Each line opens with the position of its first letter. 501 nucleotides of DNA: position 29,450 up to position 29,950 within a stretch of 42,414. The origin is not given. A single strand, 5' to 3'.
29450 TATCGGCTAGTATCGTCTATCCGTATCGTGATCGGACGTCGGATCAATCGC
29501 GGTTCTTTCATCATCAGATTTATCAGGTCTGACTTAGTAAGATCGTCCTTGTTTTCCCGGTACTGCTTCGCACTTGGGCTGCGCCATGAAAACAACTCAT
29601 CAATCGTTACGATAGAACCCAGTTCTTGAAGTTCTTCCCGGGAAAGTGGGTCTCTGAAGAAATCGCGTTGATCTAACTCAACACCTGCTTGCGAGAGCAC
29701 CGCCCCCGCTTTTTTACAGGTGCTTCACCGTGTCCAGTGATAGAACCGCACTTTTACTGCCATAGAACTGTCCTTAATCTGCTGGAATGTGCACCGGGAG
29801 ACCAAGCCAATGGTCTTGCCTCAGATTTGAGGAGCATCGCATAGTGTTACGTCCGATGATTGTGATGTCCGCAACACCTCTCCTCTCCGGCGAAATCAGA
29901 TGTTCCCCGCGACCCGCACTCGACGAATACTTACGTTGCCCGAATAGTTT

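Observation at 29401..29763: In-frame TGA at the catalytic-Cys position of an ArsC/Spx-family gene: candidate UxxC selenoprotein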

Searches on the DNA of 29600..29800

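Call 57: search_rna_families(source=window, start=29600, end=29800, threshold=evalue, max_evalue=10)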
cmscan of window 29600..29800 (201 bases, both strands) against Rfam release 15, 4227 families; matches with E-value up to 10: 1.
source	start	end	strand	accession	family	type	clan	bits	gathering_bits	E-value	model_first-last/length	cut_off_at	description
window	29691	29758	-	RF01676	P31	Gene; sRNA;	-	14.7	40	1.6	1-82/82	no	Pseudomonas sRNA P31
